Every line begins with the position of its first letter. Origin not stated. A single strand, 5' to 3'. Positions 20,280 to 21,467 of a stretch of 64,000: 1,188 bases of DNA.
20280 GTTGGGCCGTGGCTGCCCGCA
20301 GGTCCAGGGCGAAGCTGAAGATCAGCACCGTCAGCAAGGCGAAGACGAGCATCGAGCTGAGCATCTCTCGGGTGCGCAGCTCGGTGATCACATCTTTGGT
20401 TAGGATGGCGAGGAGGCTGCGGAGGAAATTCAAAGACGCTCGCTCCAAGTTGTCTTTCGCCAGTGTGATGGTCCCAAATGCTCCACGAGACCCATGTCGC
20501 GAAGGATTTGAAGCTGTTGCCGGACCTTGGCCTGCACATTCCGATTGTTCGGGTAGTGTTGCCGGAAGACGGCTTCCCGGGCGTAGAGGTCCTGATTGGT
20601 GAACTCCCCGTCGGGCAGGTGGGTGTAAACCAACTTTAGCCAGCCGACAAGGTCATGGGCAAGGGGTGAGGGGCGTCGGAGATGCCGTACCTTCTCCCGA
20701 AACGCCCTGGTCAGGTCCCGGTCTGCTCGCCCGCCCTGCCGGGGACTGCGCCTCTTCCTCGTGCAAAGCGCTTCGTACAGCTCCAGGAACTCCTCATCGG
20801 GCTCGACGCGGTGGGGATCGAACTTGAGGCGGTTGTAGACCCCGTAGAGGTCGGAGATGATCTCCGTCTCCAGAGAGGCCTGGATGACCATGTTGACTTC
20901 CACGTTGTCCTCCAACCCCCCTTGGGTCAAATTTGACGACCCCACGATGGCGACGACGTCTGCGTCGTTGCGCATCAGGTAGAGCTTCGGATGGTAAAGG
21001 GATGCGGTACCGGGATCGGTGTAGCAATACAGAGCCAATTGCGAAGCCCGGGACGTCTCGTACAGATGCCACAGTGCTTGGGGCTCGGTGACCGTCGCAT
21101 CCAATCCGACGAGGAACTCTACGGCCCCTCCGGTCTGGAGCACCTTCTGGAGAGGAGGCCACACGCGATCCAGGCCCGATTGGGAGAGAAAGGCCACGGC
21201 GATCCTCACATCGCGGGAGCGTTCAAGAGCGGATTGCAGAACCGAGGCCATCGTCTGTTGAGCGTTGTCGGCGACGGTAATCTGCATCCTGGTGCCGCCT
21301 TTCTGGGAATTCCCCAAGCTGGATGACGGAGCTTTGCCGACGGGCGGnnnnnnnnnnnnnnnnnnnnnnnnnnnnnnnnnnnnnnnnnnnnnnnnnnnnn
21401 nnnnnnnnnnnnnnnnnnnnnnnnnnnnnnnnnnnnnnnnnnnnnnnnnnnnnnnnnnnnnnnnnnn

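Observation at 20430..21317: Single-HKD PLD-family nuclease-like gene inserted inside the ccm operon between ccmA and ccmB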

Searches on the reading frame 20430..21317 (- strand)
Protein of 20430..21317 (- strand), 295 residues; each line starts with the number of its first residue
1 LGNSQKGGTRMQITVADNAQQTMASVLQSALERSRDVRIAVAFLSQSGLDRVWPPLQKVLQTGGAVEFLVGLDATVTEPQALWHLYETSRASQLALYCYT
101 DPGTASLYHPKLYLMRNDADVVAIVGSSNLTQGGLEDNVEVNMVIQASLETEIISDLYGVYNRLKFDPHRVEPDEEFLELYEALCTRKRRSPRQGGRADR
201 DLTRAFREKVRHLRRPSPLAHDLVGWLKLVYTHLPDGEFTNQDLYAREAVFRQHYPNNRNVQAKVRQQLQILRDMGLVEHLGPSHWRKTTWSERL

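Call 3: search_protein_families(library=pfam, proteins=[window:20430-21317:-], max_evalue=0.01)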
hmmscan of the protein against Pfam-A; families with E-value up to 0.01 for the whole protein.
window:20430-21317:- (295 aa): 3 families
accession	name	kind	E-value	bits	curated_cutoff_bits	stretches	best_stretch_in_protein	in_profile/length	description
PF17726.7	DpnI_C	-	1.6e-16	60.7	23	1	232-288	14-70/70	Dam-replacing HTH domain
PF13091.12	PLDc_2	-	1.1e-09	38.7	27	1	36-148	11-118/132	PLD-like domain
PF09565.16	RE_NgoFVII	-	0.00013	21.7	23.8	1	105-155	90-142/162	NgoFVII restriction endonuclease N-terminal PLD domain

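Call 4: search_protein_families(library=padloc, proteins=[window:20430-21317:-], max_evalue=1)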
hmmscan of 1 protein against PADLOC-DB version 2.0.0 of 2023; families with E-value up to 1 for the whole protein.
window:20430-21317:- (295 aa): 18 families
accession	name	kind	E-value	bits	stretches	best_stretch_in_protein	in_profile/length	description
PDLC03207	mREase_II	-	1.7e-10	38.7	1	231-289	197-255/256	Type II methyl-directed restriction enzyme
PDLC02707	PbeA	-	4.6e-08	30.1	2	102-146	131-176/672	PbeA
PDLC03922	MkoB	-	7e-08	30.2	1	17-217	310-468/610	-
PDLC02614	DrmC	-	1.2e-06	26.4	1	24-149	23-139/153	DrmC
PDLC03829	ZacB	-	3e-06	24.4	1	109-207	298-385/586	-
PDLC02704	PbeA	-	5.6e-06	23.1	1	104-144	130-171/682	PbeA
PDLC03530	REase_II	-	0.00015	18.9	1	18-132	15-129/350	Type II restriction enzyme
PDLC02607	DrmC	-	0.00045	17.6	1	108-146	203-238/265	DrmC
PDLC02703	PbeA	-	0.00083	16.1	1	101-142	132-174/626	PbeA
PDLC04553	PDC-M27B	-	0.0014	15.4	1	104-142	104-143/635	-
PDLC02588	DrmC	-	0.0029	15.3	1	106-146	191-228/256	DrmC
PDLC02616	DrmC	-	0.0044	14.7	1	93-158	148-212/224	DrmC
PDLC02592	DrmC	-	0.006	14.3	1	76-154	143-218/234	DrmC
PDLC02597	DrmC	-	0.008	14.1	1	20-146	95-220/242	DrmC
PDLC03658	mREase_IV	-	0.021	10.5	1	5-154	23-164/953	Type IV methyl-directed restriction enzyme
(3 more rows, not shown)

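Call 5: search_protein_families(library=ncbifam, proteins=[window:20430-21317:-], max_evalue=0.01)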
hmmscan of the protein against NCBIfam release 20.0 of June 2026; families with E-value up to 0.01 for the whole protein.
window:20430-21317:- (295 aa): 1 family
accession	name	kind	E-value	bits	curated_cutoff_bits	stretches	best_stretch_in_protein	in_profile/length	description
NF038319.1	DISARM_DrmC_I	equivalog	0.0007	19.2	133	1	79-146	165-219/236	DISARM system phospholipase D-like protein DrmC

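Call 7: find_homologous_proteins(query=window:20430-21317:-)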
Query window:20430-21317:- (295 aa): 302 proteins with E <= 0.001 among 1777 candidates; the best 120 are listed.
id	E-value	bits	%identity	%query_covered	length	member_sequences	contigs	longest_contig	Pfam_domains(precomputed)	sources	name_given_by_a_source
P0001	6.3e-189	644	100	97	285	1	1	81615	PF13091.13,PF17726.8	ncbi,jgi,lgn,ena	-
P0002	4.5e-163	559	87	97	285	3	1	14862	PF13091.13,PF09565.17,PF17726.8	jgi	-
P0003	4.2e-99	349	56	95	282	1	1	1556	PF13091.13,PF17726.8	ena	-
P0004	3.0e-98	347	55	95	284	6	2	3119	PF13091.13,PF09565.17,PF17726.8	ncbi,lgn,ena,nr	ncbi:MAG: hypothetical protein DRG83_19020 [Deltaproteobacteria bacterium]|nr:MAG: hypothetical prot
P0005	6.5e-96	339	54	95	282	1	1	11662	PF13091.13,PF09565.17,PF17726.8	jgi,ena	-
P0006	4.4e-95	336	55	95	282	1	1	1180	PF13091.13,PF09565.17,PF17726.8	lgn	-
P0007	2.9e-94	333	54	95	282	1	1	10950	PF13091.13,PF17726.8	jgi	jgi:HKD family nuclease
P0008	7.1e-94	332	54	95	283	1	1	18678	PF13091.13,PF09565.17,PF17726.8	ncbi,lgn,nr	ncbi:MAG: phospholipase D-like domain-containing protein [Dehalococcoidia bacterium]|nr:phospholipas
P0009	5.8e-93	329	52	95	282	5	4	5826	PF13091.13,PF17726.8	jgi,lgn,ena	-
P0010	2.2e-92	327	54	94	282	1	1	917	PF13091.13,PF17726.8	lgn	-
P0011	1.1e-91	325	54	95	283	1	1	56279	PF13091.13,PF17726.8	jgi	-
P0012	2.2e-91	324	56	94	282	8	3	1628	PF13091.13,PF17726.8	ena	-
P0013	9.5e-91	322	54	94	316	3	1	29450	PF13091.13,PF09565.17,PF17726.8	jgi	-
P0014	2.1e-90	321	54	95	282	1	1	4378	PF13091.13,PF17726.8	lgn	-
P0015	2.7e-90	320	52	94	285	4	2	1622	PF13091.13,PF09565.17,PF17726.8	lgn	-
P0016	3.1e-90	320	53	94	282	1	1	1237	PF13091.13,PF17726.8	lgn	-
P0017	4.0e-90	320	54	94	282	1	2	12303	PF13091.13,PF09565.17,PF17726.8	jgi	jgi:HKD family nuclease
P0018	5.0e-90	320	53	95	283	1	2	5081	PF13091.13,PF09565.17,PF17726.8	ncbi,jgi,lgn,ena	-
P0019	6.6e-90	319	54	94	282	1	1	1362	PF13091.13,PF09565.17,PF17726.8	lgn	-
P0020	2.5e-89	317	53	94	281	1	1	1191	PF13091.13,PF09565.17,PF17726.8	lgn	-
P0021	7.8e-88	312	52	94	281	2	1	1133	PF13091.13,PF09565.17,PF17726.8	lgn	-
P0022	9.7e-88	312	50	94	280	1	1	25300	PF13091.13,PF09565.17,PF17726.8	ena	-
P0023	1.1e-87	312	52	94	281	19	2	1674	PF13091.13,PF17726.8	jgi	-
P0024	1.2e-87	312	54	94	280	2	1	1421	PF13091.13,PF17726.8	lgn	-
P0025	1.6e-87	311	52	94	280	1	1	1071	PF13091.13,PF09565.17,PF17726.8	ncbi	-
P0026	1.9e-87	311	50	94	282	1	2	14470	PF13091.13,PF09565.17,PF17726.8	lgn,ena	-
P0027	2.0e-87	311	53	95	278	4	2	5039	PF13091.13,PF17726.8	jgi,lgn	jgi:HKD family nuclease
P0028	2.3e-87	311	52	94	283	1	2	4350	PF13091.13,PF17726.8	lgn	-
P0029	3.7e-87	310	53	94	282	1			PF13091.13,PF17726.8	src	-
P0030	5.3e-87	310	53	94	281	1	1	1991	PF13091.13,PF09565.17,PF17726.8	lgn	-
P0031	7.9e-87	309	50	96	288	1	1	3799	PF13091.13,PF17726.8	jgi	-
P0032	8.4e-87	309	51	94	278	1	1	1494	PF13091.13,PF17726.8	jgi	jgi:HKD family nuclease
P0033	1.6e-86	308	51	94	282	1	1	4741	PF13091.13,PF17726.8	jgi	-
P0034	3.7e-86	307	53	94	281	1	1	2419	PF13091.13,PF17726.8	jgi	jgi:HKD family nuclease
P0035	4.3e-86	307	49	95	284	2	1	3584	PF13091.13,PF09565.17,PF17726.8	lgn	-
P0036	5.6e-86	306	51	95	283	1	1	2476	PF13091.13,PF09565.17,PF17726.8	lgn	-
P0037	8.7e-86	306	54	91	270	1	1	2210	PF13091.13,PF17726.8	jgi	jgi:HKD family nuclease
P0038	1.0e-85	305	54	94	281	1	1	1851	PF13091.13,PF17726.8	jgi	jgi:HKD family nuclease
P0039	3.1e-85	304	48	95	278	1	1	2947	PF13091.13,PF17726.8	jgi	-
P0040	3.7e-85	304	51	94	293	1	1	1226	PF13091.13,PF09565.17,PF17726.8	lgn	-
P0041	7.2e-85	303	49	94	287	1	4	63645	PF13091.13,PF17726.8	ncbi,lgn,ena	-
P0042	7.4e-85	303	56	90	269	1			PF13091.13,PF17726.8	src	-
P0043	1.4e-84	302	52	94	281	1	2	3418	PF13091.13,PF17726.8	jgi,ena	-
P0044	1.4e-84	302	51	94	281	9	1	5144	PF13091.13,PF09565.17,PF17726.8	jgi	-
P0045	1.5e-84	302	51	89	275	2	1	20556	PF13091.13,PF09565.17,PF17726.8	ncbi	ncbi:MAG: phospholipase D-like domain-containing protein [Anaerolineae bacterium]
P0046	1.8e-84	301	50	93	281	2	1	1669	PF13091.13,PF09565.17,PF17726.8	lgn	-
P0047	2.6e-84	301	52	94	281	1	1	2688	PF13091.13,PF17726.8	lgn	-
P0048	2.8e-84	301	52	94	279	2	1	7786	PF13091.13,PF09565.17,PF17726.8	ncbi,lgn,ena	-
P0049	3.0e-84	301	49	95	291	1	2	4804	PF13091.13,PF17726.8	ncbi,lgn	-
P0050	3.4e-84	300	49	94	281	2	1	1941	PF13091.13,PF17726.8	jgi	jgi:HKD family nuclease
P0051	3.6e-84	300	53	94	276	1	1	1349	PF13091.13,PF17726.8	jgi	jgi:HKD family nuclease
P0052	8.5e-84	299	51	95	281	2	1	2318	PF13091.13,PF17726.8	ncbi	-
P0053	9.6e-84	299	52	94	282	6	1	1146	PF13091.13,PF09565.17,PF17726.8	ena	-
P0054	1.1e-83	299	51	94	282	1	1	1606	PF13091.13,PF17726.8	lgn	-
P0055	1.4e-83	298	52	94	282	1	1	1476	PF13091.13,PF17726.8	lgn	-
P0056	2.0e-83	298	51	94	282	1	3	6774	PF13091.13,PF17726.8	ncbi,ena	-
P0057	2.3e-83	298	49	95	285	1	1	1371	PF13091.13,PF09565.17,PF17726.8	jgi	jgi:HKD family nuclease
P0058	2.4e-83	298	51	94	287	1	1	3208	PF13091.13,PF17726.8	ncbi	-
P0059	4.2e-83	297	52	94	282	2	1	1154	PF13091.13,PF17726.8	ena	-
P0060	1.4e-82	295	53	90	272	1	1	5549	PF13091.13,PF09565.17,PF17726.8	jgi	jgi:HKD family nuclease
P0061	1.5e-82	295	52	94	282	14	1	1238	PF13091.13,PF17726.8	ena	-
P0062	3.4e-82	294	48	95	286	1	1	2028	PF13091.13,PF17726.8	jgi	-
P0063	3.4e-82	294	49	95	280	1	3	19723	PF13091.13,PF17726.8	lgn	-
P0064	3.6e-82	294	48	95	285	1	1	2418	PF13091.13,PF17726.8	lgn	-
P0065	3.6e-82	294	51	94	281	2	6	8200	PF13091.13,PF09565.17,PF17726.8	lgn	-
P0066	4.0e-82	294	50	94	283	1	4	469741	PF13091.13,PF09565.17,PF17726.8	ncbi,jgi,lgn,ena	ncbi:MAG TPA: phospholipase D-like domain-containing protein [Chloroflexia bacterium]|jgi:HKD family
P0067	5.8e-82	293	51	94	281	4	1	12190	PF13091.13,PF17726.8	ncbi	-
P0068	1.4e-81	292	51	94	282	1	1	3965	PF13091.13,PF17726.8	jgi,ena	-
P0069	1.6e-81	292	52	94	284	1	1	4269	PF13091.13,PF09565.17,PF17726.8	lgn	-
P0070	1.7e-81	292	49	94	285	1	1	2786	PF13091.13,PF17726.8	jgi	jgi:HKD family nuclease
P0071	1.8e-81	291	47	94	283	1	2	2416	PF13091.13,PF09565.17,PF17726.8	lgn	-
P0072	2.0e-81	291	47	94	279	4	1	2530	PF13091.13,PF17726.8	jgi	jgi:HKD family nuclease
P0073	2.4e-81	291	50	94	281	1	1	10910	PF13091.13,PF17726.8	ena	-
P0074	3.1e-81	291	51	94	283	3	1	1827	PF13091.13,PF09565.17,PF17726.8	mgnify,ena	mgnify:CR=1 FL=1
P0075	4.1e-81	290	50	95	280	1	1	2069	PF13091.13,PF17726.8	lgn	-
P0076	4.3e-81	290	47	94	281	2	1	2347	PF13091.13,PF09565.17,PF17726.8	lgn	-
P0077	5.2e-81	290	47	95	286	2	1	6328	PF13091.13,PF17726.8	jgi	jgi:HKD family nuclease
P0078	5.7e-81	290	51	95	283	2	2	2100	PF13091.13,PF17726.8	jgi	jgi:HKD family nuclease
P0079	5.7e-81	290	51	94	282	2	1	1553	PF13091.13,PF17726.8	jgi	-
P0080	6.4e-81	290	49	94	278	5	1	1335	PF13091.13,PF17726.8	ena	-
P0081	6.7e-81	290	50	95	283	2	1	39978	PF13091.13,PF17726.8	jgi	-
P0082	7.0e-81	290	53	90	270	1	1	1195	PF13091.13,PF09565.17,PF17726.8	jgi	jgi:HKD family nuclease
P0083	7.1e-81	290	49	94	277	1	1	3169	PF13091.13,PF17726.8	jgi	jgi:HKD family nuclease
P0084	7.3e-81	289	50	94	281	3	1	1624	PF13091.13,PF17726.8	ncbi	-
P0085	7.7e-81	289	49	95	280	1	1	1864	PF13091.13,PF17726.8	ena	-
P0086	8.8e-81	289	49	94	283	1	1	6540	PF13091.13,PF09565.17,PF17726.8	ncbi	-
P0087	1.1e-80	289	51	94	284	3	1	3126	PF13091.13,PF17726.8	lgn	-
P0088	1.2e-80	289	51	92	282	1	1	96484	PF13091.13,PF17726.8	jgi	jgi:HKD family nuclease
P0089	1.5e-80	288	49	94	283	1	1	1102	PF13091.13,PF09565.17,PF17726.8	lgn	-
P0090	1.9e-80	288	44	95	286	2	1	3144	PF13091.13,PF17726.8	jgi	-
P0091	2.0e-80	288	52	94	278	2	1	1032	PF13091.13,PF09565.17,PF17726.8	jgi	-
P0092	2.2e-80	288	50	94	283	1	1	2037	PF13091.13,PF09565.17,PF17726.8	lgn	-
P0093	2.5e-80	288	49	94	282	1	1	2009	PF13091.13,PF09565.17,PF17726.8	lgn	-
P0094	2.9e-80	287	45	95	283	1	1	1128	PF13091.13,PF09565.17,PF17726.8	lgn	-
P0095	3.3e-80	287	48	95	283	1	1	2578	PF13091.13,PF17726.8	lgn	-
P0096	3.3e-80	287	47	95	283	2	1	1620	PF13091.13,PF09565.17,PF17726.8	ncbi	-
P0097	4.7e-80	287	48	94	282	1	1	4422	PF13091.13,PF17726.8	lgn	-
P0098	4.8e-80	287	50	94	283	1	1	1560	PF13091.13,PF09565.17,PF17726.8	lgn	-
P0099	5.3e-80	287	49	87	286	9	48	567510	PF13091.13,PF17726.8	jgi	jgi:HKD family nuclease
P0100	5.6e-80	287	46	96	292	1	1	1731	PF13091.13,PF09565.17,PF17726.8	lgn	-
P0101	6.0e-80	286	46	95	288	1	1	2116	PF13091.13,PF09565.17,PF17726.8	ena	-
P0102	6.7e-80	286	49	96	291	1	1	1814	PF13091.13,PF17726.8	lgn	-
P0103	7.8e-80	286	51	94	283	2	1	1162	PF13091.13,PF09565.17,PF17726.8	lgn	-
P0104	9.6e-80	286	48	95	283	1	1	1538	PF13091.13,PF17726.8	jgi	jgi:HKD family nuclease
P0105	9.9e-80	286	46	95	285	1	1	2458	PF13091.13,PF09565.17,PF17726.8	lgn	-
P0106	1.2e-79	285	47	94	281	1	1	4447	PF13091.13,PF09565.17,PF17726.8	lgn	-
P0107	3.0e-79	284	51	87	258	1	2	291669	PF13091.13,PF17726.8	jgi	jgi:HKD family nuclease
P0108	3.0e-79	284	50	95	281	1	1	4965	PF13091.13,PF17726.8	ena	-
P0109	3.6e-79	284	46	95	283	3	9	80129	PF13091.13,PF09565.17,PF17726.8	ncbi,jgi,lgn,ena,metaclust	ncbi:MAG: phospholipase D-like domain-containing protein [Chloroflexota bacterium]|metaclust:\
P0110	4.0e-79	284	46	95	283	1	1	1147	PF13091.13,PF09565.17,PF17726.8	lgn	-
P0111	4.7e-79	284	48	94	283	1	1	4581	PF13091.13,PF09565.17,PF17726.8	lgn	-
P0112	5.7e-79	283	47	95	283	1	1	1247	PF13091.13,PF09565.17,PF17726.8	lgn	-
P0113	6.1e-79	283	48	89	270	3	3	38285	PF13091.13,PF17726.8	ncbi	-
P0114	6.9e-79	283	48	95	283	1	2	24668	PF13091.13,PF09565.17,PF17726.8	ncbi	ncbi:MAG: phospholipase D-like domain-containing protein [Anaerolineales bacterium]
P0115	8.2e-79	283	46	95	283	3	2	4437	PF13091.13,PF09565.17,PF17726.8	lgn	-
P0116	1.2e-78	282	46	94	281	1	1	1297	PF13091.13,PF09565.17,PF17726.8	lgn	-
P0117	2.1e-78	281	47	95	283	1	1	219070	PF13091.13,PF09565.17,PF17726.8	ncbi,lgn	ncbi:MAG: phospholipase D-like domain-containing protein [Chloroflexota bacterium]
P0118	2.7e-78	281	46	95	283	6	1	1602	PF13091.13,PF09565.17,PF17726.8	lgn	-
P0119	2.8e-78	281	45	95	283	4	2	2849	PF13091.13,PF09565.17,PF17726.8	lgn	-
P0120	2.9e-78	281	51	94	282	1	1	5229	PF13091.13,PF09565.17,PF17726.8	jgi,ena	jgi:HKD family nuclease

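Call 8: find_encoding_contigs(protein=P0001, flank=8000, max_places=4)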
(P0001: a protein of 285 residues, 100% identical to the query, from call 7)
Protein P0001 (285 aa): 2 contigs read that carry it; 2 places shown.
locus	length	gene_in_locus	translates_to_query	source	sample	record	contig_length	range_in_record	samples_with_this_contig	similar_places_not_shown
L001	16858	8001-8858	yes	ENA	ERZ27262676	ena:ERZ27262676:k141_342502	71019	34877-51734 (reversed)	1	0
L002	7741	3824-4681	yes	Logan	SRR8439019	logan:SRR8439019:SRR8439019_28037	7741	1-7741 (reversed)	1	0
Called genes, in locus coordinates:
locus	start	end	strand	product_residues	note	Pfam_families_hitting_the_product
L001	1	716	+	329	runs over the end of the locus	PF13240:Zn_Ribbon_1 (weak)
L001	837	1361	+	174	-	PF03100:CcmE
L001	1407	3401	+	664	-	PF01578:Cytochrom_C_asm, PF16327:CcmF_C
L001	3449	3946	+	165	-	PF03918:CcmH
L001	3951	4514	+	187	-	PF00578:AhpC-TSA, PF08534:Redoxin, PF00085:Thioredoxin, PF13098:Thioredoxin_2, PF13905:Thioredoxin_8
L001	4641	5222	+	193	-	PF17032:Zn_ribbon_15 (faint), PF24460:DUF7575 (faint), PF09297:Zn_ribbon_NUD (faint), PF12773:DZR, PF13240:Zn_Ribbon_1 (weak), PF13248:Zn_ribbon_3 (weak)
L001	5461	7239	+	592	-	PF00034:Cytochrom_C, PF13442:Cytochrome_CBB3, PF00034:Cytochrom_C, PF13442:Cytochrome_CBB3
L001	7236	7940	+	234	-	PF00005:ABC_tran, PF13304:AAA_21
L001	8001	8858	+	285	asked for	PF13091:PLDc_2, PF17726:DpnI_C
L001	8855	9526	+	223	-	PF01061:ABC2_membrane, PF03379:CcmB, PF12698:ABC2_membrane_3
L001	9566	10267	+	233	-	PF01578:Cytochrom_C_asm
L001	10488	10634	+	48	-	-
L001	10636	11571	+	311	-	PF02683:DsbD_TM, PF13386:DsbD_2 (weak)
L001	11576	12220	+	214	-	PF00578:AhpC-TSA, PF08534:Redoxin, PF00085:Thioredoxin (weak), PF13098:Thioredoxin_2, PF13905:Thioredoxin_8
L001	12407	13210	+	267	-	-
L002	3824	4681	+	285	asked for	PF13091:PLDc_2, PF17726:DpnI_C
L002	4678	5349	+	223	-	PF01061:ABC2_membrane, PF03379:CcmB, PF12698:ABC2_membrane_3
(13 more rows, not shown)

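Call 9: find_encoding_contigs(protein=P0002, flank=8000, max_places=4)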
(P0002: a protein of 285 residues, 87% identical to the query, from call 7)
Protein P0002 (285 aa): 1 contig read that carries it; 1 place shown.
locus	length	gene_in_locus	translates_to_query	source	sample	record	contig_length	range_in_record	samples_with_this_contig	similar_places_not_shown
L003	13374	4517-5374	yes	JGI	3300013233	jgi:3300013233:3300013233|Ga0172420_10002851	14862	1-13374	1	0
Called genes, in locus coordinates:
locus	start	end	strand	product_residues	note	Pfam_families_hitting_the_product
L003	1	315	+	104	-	?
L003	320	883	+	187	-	PF00578:AhpC-TSA, PF08534:Redoxin, PF00085:Thioredoxin, PF13098:Thioredoxin_2, PF13905:Thioredoxin_8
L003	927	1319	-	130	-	-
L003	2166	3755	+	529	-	PF00034:Cytochrom_C, PF13442:Cytochrome_CBB3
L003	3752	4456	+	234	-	PF00005:ABC_tran, PF13304:AAA_21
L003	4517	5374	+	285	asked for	PF13091:PLDc_2, PF09565:RE_NgoFVII (weak), PF17726:DpnI_C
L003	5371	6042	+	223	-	PF01061:ABC2_membrane, PF03379:CcmB, PF12698:ABC2_membrane_3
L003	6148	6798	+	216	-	PF01578:Cytochrom_C_asm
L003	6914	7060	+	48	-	-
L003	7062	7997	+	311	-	PF02683:DsbD_TM, PF13386:DsbD_2 (weak)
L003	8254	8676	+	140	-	PF00578:AhpC-TSA, PF08534:Redoxin, PF13098:Thioredoxin_2, PF00085:Thioredoxin, PF13905:Thioredoxin_8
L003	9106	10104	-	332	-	PF01073:3Beta_HSD, PF01370:Epimerase, PF02719:Polysacc_synt_2, PF04321:RmlD_sub_bind, PF05368:NmrA (faint), PF13460:NAD_binding_10 (weak), PF16363:GDP_Man_Dehyd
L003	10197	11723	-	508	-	PF00083:Sugar_tr, PF07690:MFS_1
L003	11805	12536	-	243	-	PF07161:LppX_LprAFG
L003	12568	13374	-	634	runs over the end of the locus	PF02574:S-methyl_trans, PF02219:MTHFR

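Call 10: find_encoding_contigs(protein=P0011, flank=6000, max_places=3)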
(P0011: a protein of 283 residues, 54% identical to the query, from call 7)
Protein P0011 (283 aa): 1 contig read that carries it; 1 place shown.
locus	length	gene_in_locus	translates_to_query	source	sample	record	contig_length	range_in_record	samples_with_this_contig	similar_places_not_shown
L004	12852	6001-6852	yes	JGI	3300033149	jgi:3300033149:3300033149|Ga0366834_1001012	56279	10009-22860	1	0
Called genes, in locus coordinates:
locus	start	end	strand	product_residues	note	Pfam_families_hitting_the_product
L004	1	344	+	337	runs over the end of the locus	PF27675:YCF81_N (weak), PF01850:PIN, PF01938:TRAM (weak)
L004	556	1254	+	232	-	PF00132:Hexapep (weak)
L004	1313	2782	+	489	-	PF00133:tRNA-synt_1 (faint), PF01406:tRNA-synt_1e, PF09334:tRNA-synt_1g (faint), PF09190:DALR_2, PF23493:CysS_C (faint)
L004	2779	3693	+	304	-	PF14801:TrmI-like_N, PF01135:PCMT, PF08704:GCD14, PF13649:Methyltransf_25 (weak), PF13847:Methyltransf_31 (weak)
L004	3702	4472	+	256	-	PF08032:SpoU_sub_bind, PF00588:SpoU_methylase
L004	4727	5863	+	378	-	PF06925:MGDG_synth, PF13439:Glyco_transf_4 (weak), PF04101:Glyco_tran_28_C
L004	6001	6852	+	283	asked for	PF13091:PLDc_2, PF17726:DpnI_C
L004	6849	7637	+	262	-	-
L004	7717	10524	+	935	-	PF14890:Intein_splicing, PF14528:LAGLIDADG_3, PF04015:DUF362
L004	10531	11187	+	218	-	PF02811:PHP, PF13263:PHP_C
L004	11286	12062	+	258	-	-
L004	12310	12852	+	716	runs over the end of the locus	PF13491:FtsK_4TM, PF17854:FtsK_alpha, PF01580:FtsK_SpoIIIE, PF09397:FtsK_gamma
